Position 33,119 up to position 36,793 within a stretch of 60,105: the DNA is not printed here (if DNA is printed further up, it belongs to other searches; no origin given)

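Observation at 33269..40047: Tandem, translationally coupled paralogous cyclase-STAND ATPase-TPR giants with different N-terminal modules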

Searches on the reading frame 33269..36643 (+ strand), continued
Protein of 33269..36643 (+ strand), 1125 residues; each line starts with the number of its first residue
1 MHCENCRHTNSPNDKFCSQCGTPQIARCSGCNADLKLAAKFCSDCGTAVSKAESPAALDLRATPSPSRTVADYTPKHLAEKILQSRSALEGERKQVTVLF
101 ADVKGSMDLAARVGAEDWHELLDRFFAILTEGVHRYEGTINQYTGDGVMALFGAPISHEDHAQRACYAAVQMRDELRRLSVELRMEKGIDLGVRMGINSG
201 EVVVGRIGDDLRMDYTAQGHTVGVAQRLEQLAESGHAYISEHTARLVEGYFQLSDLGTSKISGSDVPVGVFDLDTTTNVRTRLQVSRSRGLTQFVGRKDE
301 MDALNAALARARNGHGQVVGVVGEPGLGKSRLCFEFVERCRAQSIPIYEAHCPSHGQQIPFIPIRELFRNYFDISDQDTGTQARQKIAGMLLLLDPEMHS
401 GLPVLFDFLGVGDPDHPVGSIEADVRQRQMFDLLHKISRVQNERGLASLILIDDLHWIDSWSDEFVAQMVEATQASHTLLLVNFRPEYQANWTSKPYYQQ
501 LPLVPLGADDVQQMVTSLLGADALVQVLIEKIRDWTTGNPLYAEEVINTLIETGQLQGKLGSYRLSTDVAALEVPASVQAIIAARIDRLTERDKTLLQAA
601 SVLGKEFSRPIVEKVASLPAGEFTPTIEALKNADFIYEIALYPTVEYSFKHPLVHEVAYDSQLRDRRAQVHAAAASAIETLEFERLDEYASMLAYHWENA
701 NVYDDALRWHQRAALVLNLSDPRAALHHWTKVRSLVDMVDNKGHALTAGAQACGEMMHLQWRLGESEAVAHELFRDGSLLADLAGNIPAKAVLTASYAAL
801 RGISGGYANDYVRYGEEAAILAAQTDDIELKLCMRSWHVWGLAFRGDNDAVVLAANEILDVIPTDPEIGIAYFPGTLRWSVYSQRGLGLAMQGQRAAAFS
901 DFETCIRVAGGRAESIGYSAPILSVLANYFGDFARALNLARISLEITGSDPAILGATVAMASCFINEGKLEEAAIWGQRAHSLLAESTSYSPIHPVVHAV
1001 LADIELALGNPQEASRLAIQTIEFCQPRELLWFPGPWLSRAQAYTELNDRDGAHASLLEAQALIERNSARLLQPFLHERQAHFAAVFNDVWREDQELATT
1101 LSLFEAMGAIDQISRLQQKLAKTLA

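Call 13: find_homologous_proteins(query=window:33269-36643:+, max_evalue=1e-10)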
Query window:33269-36643:+ (1125 aa): 8000 proteins with E <= 1e-10 among 8000 candidates; the best 120 are listed.
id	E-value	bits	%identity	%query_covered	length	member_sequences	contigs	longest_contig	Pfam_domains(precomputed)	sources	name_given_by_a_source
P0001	0.0e+0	2560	100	100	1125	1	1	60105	PF14559.13,PF13240.12,PF12773.14,PF00211.26,PF07719.24,PF13191.13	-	-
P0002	0.0e+0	1940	76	99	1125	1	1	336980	PF13240.12,PF12773.14,PF13424.13,PF00211.26,PF13191.13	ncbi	-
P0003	0.0e+0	1583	52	63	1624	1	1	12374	PF13240.12,PF12773.14,PF00211.26,PF13191.13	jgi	jgi:predicted ATPase/class 3 adenylate cyclase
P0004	0.0e+0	1389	57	99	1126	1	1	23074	PF13240.12,PF12773.14,PF00211.26,PF13248.12,PF13191.13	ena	-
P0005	0.0e+0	1347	55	99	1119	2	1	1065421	PF13240.12,PF17874.8,PF12773.14,PF00211.26,PF13248.12,PF13191.13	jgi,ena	-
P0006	0.0e+0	1332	54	100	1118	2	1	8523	PF13240.12,PF17874.8,PF12773.14,PF13424.13,PF13401.13,PF00211.26,PF13248.12,PF13191.13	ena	-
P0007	0.0e+0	1312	64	79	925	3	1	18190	PF13240.12,PF12773.14,PF00211.26,PF13248.12,PF07719.24,PF13191.13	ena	-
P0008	0.0e+0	1309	60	87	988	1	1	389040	PF13240.12,PF12773.14,PF13401.13,PF00211.26,PF13191.13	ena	-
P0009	0.0e+0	1288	57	93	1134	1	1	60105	PF00211.26,PF13191.13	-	-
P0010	0.0e+0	1274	56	94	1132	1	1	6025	PF00211.26,PF13191.13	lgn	-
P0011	0.0e+0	1273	52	100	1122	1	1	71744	PF13240.12,PF12773.14,PF00211.26,PF13248.12,PF13191.13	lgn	-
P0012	0.0e+0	1262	52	99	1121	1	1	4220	PF13240.12,PF12773.14,PF00211.26,PF13191.13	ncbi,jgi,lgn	ncbi:MAG: class 3 adenylate cyclase/tetratricopeptide (TPR) repeat protein [Gammaproteobacteria bact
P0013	0.0e+0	1260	53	99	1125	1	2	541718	PF13240.12,PF12773.14,PF00211.26,PF13191.13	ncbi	ncbi:MAG: adenylate/guanylate cyclase domain-containing protein [Gammaproteobacteria bacterium]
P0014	0.0e+0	1260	55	94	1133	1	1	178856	PF17874.8,PF00211.26,PF13191.13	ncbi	-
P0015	0.0e+0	1256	57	91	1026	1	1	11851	PF13401.13,PF00211.26,PF13191.13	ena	-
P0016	0.0e+0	1253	54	94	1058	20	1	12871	PF13240.12,PF12773.14,PF00211.26,PF13248.12,PF13191.13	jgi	jgi:class 3 adenylate cyclase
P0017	0.0e+0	1217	56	87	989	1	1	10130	PF13240.12,PF12773.14,PF00211.26,PF13191.13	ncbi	ncbi:MAG: adenylate/guanylate cyclase domain-containing protein, partial [Gammaproteobacteria bacter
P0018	0.0e+0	1211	52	97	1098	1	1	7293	PF13240.12,PF13401.13,PF00211.26,PF13191.13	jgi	-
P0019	0.0e+0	1151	50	99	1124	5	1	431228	PF13240.12,PF12773.14,PF00211.26,PF13191.13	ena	-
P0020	0.0e+0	1143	49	99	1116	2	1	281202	PF13240.12,PF12773.14,PF00211.26,PF13248.12,PF13191.13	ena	-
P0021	0.0e+0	1129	48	99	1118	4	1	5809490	PF13240.12,PF12773.14,PF00211.26,PF13248.12,PF13191.13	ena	-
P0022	0.0e+0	1113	47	99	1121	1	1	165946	PF14559.13,PF13240.12,PF12773.14,PF13428.13,PF00211.26,PF13248.12,PF13191.13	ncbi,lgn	-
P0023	0.0e+0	1112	48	100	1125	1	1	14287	PF13240.12,PF12773.14,PF13424.13,PF00211.26,PF13191.13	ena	-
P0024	0.0e+0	1090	46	100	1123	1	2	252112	PF13240.12,PF12773.14,PF13424.13,PF13401.13,PF13428.13,PF00211.26,PF13248.12,PF07719.24,PF13191.13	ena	-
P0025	0.0e+0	1088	47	100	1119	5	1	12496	PF13240.12,PF12773.14,PF00211.26,PF13248.12,PF13191.13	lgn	-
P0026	0.0e+0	1082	46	99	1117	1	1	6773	PF13240.12,PF12773.14,PF00211.26,PF13191.13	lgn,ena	-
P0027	0.0e+0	1077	48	100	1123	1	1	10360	PF13240.12,PF12773.14,PF13401.13,PF00211.26,PF13191.13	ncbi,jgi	ncbi:MAG: class 3 adenylate cyclase [Gammaproteobacteria bacterium]|jgi:class 3 adenylate cyclase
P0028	0.0e+0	1076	49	98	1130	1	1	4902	PF13240.12,PF17874.8,PF12773.14,PF13401.13,PF00211.26,PF13248.12,PF13191.13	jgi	jgi:class 3 adenylate cyclase/tetratricopeptide (TPR) repeat protein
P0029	0.0e+0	1068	48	97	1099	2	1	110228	PF13240.12,PF13401.13,PF00211.26,PF13191.13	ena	-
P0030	0.0e+0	1054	49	94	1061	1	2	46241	PF13401.13,PF00211.26,PF13191.13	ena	-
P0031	0.0e+0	1053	47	96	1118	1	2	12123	PF13240.12,PF12773.14,PF00211.26,PF13248.12,PF13191.13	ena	-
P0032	0.0e+0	1052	47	96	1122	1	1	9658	PF13240.12,PF12773.14,PF13401.13,PF00211.26,PF13191.13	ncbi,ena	-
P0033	0.0e+0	1050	46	100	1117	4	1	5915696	PF13240.12,PF24463.2,PF13176.13,PF13248.12,PF13191.13,PF10923.15,PF17874.8,PF12773.14,PF00515.35,PF13424.13,PF00211.26,PF13181.13,PF07719.24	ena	-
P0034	0.0e+0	1046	53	77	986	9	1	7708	PF13240.12,PF12773.14,PF13401.13,PF00211.26,PF13248.12,PF13191.13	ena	-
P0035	0.0e+0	1044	53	77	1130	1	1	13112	PF13240.12,PF12773.14,PF00211.26,PF13191.13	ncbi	-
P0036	0.0e+0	1043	47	94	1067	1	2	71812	PF00211.26,PF13191.13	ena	-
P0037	0.0e+0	1039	55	74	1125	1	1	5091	PF13240.12,PF12773.14,PF13401.13,PF00211.26,PF13248.12,PF13191.13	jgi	jgi:adenylate cyclase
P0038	0.0e+0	1036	57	74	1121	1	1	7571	PF13240.12,PF17874.8,PF12773.14,PF13424.13,PF00211.26,PF13191.13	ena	-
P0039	0.0e+0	1028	57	70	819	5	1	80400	PF13240.12,PF12773.14,PF00211.26,PF13248.12,PF13191.13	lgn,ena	-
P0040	0.0e+0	1025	46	99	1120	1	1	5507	PF13240.12,PF12773.14,PF13401.13,PF00211.26,PF24460.2,PF13248.12,PF13191.13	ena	-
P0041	0.0e+0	1024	47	96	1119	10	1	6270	PF13240.12,PF12773.14,PF13401.13,PF00211.26,PF13248.12,PF13191.13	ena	-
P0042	0.0e+0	1020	54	75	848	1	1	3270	PF13240.12,PF13401.13,PF00211.26,PF13191.13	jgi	-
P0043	0.0e+0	1016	45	99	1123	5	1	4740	PF13240.12,PF12773.14,PF00211.26,PF13191.13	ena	-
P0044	0.0e+0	1015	53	77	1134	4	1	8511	PF13240.12,PF12773.14,PF13401.13,PF00211.26,PF13191.13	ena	-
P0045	5.0e-298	1010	45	100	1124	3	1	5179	PF13240.12,PF12773.14,PF00211.26,PF13191.13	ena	-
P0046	1.1e-297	1009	45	99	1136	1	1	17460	PF12773.14,PF13401.13,PF00211.26,PF13191.13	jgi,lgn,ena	-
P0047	1.1e-297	1009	44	99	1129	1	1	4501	PF13240.12,PF12773.14,PF00211.26,PF13191.13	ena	-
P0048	1.0e-295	1002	45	96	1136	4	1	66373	PF13240.12,PF12773.14,PF13401.13,PF00211.26,PF13191.13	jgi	jgi:class 3 adenylate cyclase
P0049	5.7e-295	1000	45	96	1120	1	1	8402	PF13240.12,PF12773.14,PF13401.13,PF00211.26,PF13191.13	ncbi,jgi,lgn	ncbi:MAG: class 3 adenylate cyclase [Gammaproteobacteria bacterium]|jgi:class 3 adenylate cyclase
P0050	3.7e-294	997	45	100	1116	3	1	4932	PF13240.12,PF12773.14,PF24463.2,PF13401.13,PF00211.26,PF13248.12,PF13191.13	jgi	-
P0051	5.7e-294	996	46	98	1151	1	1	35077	PF13240.12,PF12773.14,PF13401.13,PF00211.26,PF13191.13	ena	-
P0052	7.2e-293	993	45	98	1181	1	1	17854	PF13240.12,PF12773.14,PF00211.26,PF13191.13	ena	-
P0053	7.9e-293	993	44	100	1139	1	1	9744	PF13240.12,PF12773.14,PF13424.13,PF00211.26,PF07719.24,PF13191.13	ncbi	-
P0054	1.0e-292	992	45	98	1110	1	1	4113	PF17874.8,PF12773.14,PF13424.13,PF13401.13,PF00211.26,PF13191.13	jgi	jgi:predicted ATPase/class 3 adenylate cyclase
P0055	4.6e-292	990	44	100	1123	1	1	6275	PF13240.12,PF17874.8,PF12773.14,PF00515.35,PF13424.13,PF13428.13,PF00211.26,PF24460.2,PF07719.24,PF13191.13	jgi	jgi:class 3 adenylate cyclase/tetratricopeptide (TPR) repeat protein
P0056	1.5e-291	988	45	100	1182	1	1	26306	PF13240.12,PF17874.8,PF12773.14,PF00211.26,PF07719.24,PF13191.13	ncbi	-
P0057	4.4e-291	987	45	100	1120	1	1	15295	PF13240.12,PF12773.14,PF00211.26,PF13248.12,PF13191.13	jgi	jgi:class 3 adenylate cyclase/tetratricopeptide (TPR) repeat protein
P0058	6.2e-291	986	50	77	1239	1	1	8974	PF12773.14,PF13401.13,PF00211.26,PF07593.19,PF13191.13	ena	-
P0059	1.2e-290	985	45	100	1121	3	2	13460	PF13240.12,PF12773.14,PF13424.13,PF13401.13,PF00211.26,PF13191.13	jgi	jgi:class 3 adenylate cyclase/tetratricopeptide (TPR) repeat protein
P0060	1.3e-290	985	47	94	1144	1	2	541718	PF13401.13,PF00211.26,PF13191.13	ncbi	ncbi:MAG: AAA family ATPase [Gammaproteobacteria bacterium]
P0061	3.7e-290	984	45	99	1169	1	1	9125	PF13240.12,PF12773.14,PF00211.26,PF13191.13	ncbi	-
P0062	3.7e-290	984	45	100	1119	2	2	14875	PF13240.12,PF12773.14,PF24463.2,PF13401.13,PF00211.26,PF13248.12,PF13191.13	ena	-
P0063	3.9e-290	984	45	99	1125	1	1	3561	PF13240.12,PF12773.14,PF00211.26,PF13191.13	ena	-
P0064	7.2e-289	979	45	100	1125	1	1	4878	PF13240.12,PF12773.14,PF13424.13,PF00211.26,PF13248.12,PF13191.13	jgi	jgi:class 3 adenylate cyclase/tetratricopeptide (TPR) repeat protein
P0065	1.8e-288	978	45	100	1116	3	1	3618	PF13240.12,PF17874.8,PF12773.14,PF00515.35,PF13424.13,PF13401.13,PF00211.26,PF07719.24,PF13191.13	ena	-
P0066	2.0e-288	978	45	100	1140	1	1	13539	PF13240.12,PF12773.14,PF13424.13,PF00211.26,PF07719.24,PF13191.13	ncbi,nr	ncbi:MAG: AAA family ATPase [Deltaproteobacteria bacterium]|nr:AAA family ATPase [Deltaproteobacteri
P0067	2.3e-288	978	44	100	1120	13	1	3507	PF13240.12,PF12773.14,PF13424.13,PF13401.13,PF00211.26,PF07719.24,PF13191.13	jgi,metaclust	metaclust:\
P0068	6.1e-288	976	45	100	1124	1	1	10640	PF13240.12,PF12773.14,PF24463.2,PF00211.26,PF13248.12,PF13191.13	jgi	jgi:class 3 adenylate cyclase/tetratricopeptide (TPR) repeat protein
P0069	9.1e-288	976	44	100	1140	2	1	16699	PF13240.12,PF17874.8,PF12773.14,PF00515.35,PF24463.2,PF13424.13,PF00211.26,PF13181.13,PF07719.24,PF13191.13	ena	-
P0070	1.1e-287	976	44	100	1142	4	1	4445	PF12773.14,PF00211.26,PF13191.13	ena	-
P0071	1.2e-287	975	45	100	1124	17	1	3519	PF13240.12,PF12773.14,PF00211.26,PF13248.12,PF13191.13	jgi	jgi:class 3 adenylate cyclase/tetratricopeptide (TPR) repeat protein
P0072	1.4e-287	975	43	100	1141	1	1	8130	PF13240.12,PF17874.8,PF12773.14,PF13424.13,PF00211.26,PF07719.24,PF13191.13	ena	-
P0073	2.2e-286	971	60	64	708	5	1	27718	PF13240.12,PF12773.14,PF13401.13,PF00211.26,PF13191.13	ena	-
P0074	2.8e-286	971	44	100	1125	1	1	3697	PF13240.12,PF12773.14,PF00211.26,PF13248.12,PF13191.13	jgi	-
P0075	2.8e-286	971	51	81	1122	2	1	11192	PF13240.12,PF12773.14,PF00211.26,PF13181.13,PF13191.13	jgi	-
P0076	3.4e-286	971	45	100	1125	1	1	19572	PF13240.12,PF12773.14,PF00211.26,PF13191.13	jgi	jgi:class 3 adenylate cyclase/tetratricopeptide (TPR) repeat protein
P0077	4.0e-286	970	45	100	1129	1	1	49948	PF13240.12,PF12773.14,PF00515.35,PF13424.13,PF13176.13,PF00211.26,PF07719.24,PF13191.13,PF13374.13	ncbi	-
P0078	4.8e-286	970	44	100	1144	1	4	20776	PF13240.12,PF12773.14,PF24463.2,PF13424.13,PF00211.26,PF13248.12,PF13191.13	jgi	jgi:class 3 adenylate cyclase/tetratricopeptide (TPR) repeat protein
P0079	5.4e-286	970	44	99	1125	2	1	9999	PF13240.12,PF12773.14,PF13424.13,PF00211.26,PF13248.12,PF13191.13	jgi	jgi:class 3 adenylate cyclase/tetratricopeptide (TPR) repeat protein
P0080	6.3e-286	970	44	96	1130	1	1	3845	PF13240.12,PF12773.14,PF13401.13,PF00211.26,PF13191.13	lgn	-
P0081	1.5e-285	969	44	100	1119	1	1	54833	PF13240.12,PF17874.8,PF12773.14,PF13401.13,PF00211.26,PF13191.13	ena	-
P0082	1.9e-285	968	44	100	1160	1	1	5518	PF13240.12,PF12862.14,PF12773.14,PF13424.13,PF00211.26,PF13191.13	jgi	jgi:class 3 adenylate cyclase/tetratricopeptide (TPR) repeat protein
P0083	3.1e-285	967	45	99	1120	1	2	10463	PF13240.12,PF12773.14,PF00211.26,PF13248.12,PF13191.13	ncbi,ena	-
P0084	3.6e-285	967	44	93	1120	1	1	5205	PF13240.12,PF12773.14,PF13401.13,PF00211.26,PF13191.13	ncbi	-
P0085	6.3e-285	966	45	100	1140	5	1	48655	PF13240.12,PF12773.14,PF13424.13,PF00211.26,PF13181.13,PF07719.24,PF13191.13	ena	-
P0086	8.6e-285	966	43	100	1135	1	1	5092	PF13240.12,PF12773.14,PF00515.35,PF24463.2,PF13424.13,PF13401.13,PF00211.26,PF07719.24,PF13191.13,PF13374.13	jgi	jgi:class 3 adenylate cyclase/tetratricopeptide (TPR) repeat protein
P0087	8.8e-285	966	50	78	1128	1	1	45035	PF13240.12,PF12773.14,PF24463.2,PF00211.26,PF13191.13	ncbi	-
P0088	3.3e-284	964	53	72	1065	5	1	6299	PF13401.13,PF00211.26,PF13191.13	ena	-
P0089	7.3e-284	963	45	95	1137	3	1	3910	PF00536.38,PF00211.26,PF07647.25,PF13191.13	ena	-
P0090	1.8e-283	962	51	78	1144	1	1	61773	PF13240.12,PF12773.14,PF24463.2,PF00211.26,PF13191.13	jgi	jgi:class 3 adenylate cyclase/tetratricopeptide (TPR) repeat protein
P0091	8.1e-283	959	44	100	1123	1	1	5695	PF13240.12,PF12773.14,PF13424.13,PF00211.26,PF13248.12,PF13191.13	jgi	jgi:class 3 adenylate cyclase/tetratricopeptide (TPR) repeat protein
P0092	1.1e-282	959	46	93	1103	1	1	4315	PF13240.12,PF13401.13,PF00211.26,PF13191.13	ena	-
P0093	1.5e-282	959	45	100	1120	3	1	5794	PF14559.13,PF13240.12,PF12773.14,PF00211.26,PF07719.24,PF13191.13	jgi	-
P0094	2.5e-282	958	44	100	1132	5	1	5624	PF13240.12,PF12773.14,PF13424.13,PF00211.26,PF13191.13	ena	-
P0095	4.4e-282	957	44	99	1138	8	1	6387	PF13240.12,PF12773.14,PF13401.13,PF00211.26,PF13248.12,PF13191.13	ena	-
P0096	5.6e-282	957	43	99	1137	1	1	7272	PF13240.12,PF12773.14,PF00211.26,PF13191.13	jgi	jgi:class 3 adenylate cyclase/tetratricopeptide (TPR) repeat protein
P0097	8.7e-282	956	44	99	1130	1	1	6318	PF13240.12,PF12773.14,PF00211.26,PF13248.12,PF13191.13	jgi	-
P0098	9.5e-282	956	46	94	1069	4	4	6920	PF13401.13,PF00211.26,PF13191.13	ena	-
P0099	1.7e-281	955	44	100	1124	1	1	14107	PF13240.12,PF17874.8,PF12773.14,PF00211.26,PF13248.12,PF13191.13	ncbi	-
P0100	1.9e-281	955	46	96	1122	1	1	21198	PF13240.12,PF12773.14,PF00211.26,PF13191.13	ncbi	-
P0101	3.5e-281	954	43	99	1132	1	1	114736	PF13240.12,PF12773.14,PF24463.2,PF00211.26,PF13248.12,PF13191.13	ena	-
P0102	5.4e-281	953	53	74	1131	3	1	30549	PF13240.12,PF12773.14,PF00211.26,PF13191.13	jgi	jgi:class 3 adenylate cyclase/tetratricopeptide (TPR) repeat protein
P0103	6.2e-281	953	45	97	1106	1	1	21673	PF00211.26,PF13191.13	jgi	jgi:predicted ATPase/class 3 adenylate cyclase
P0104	1.9e-280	952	48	84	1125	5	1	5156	PF13240.12,PF17874.8,PF12773.14,PF24463.2,PF13424.13,PF00211.26,PF13191.13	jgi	-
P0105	2.4e-280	951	44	99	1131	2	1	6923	PF13240.12,PF12773.14,PF13424.13,PF13401.13,PF00211.26,PF13191.13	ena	-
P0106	7.8e-280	950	49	51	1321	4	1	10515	PF13240.12,PF12773.14,PF24463.2,PF00211.26,PF13191.13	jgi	-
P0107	8.8e-280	949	44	100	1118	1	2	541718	PF13240.12,PF17874.8,PF12773.14,PF00211.26,PF13191.13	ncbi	ncbi:MAG: adenylate/guanylate cyclase domain-containing protein [Gammaproteobacteria bacterium]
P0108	2.3e-279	948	44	100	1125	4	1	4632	PF13240.12,PF12773.14,PF00211.26,PF13191.13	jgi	jgi:class 3 adenylate cyclase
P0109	5.2e-279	947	43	99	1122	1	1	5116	PF13240.12,PF12773.14,PF13401.13,PF00211.26,PF13191.13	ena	-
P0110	6.6e-279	947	45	100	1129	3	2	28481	PF13240.12,PF12773.14,PF13424.13,PF00211.26,PF07719.24,PF13191.13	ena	-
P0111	6.8e-279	946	44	99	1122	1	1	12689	PF13240.12,PF12773.14,PF24463.2,PF13424.13,PF00211.26,PF13248.12,PF13191.13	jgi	jgi:class 3 adenylate cyclase/tetratricopeptide (TPR) repeat protein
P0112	9.8e-279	946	43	100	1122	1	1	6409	PF13240.12,PF12773.14,PF00211.26,PF13191.13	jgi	jgi:class 3 adenylate cyclase/tetratricopeptide (TPR) repeat protein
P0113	9.8e-279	946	44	100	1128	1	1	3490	PF13240.12,PF12773.14,PF00211.26,PF13248.12,PF13191.13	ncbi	-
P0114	1.3e-278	946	48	81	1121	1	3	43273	PF12773.14,PF13424.13,PF00211.26,PF13191.13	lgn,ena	-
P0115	1.5e-278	945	43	100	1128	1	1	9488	PF13240.12,PF12773.14,PF13424.13,PF00211.26,PF13181.13,PF13248.12,PF07719.24,PF13191.13,PF13374.13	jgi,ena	-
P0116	1.8e-278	945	53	72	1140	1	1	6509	PF13401.13,PF00211.26,PF13191.13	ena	-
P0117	2.0e-278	945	48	82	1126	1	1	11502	PF13240.12,PF12773.14,PF00211.26,PF13248.12,PF13191.13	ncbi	-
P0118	2.8e-278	944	43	100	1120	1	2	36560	PF12862.14,PF12773.14,PF00211.26,PF13191.13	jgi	jgi:class 3 adenylate cyclase/tetratricopeptide (TPR) repeat protein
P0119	3.0e-278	944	49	77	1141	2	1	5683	PF13240.12,PF12773.14,PF13401.13,PF00211.26,PF13248.12,PF13191.13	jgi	-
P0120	3.7e-278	944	46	94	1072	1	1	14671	PF17874.8,PF13424.13,PF00211.26,PF07719.24,PF13191.13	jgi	jgi:class 3 adenylate cyclase/tetratricopeptide (TPR) repeat protein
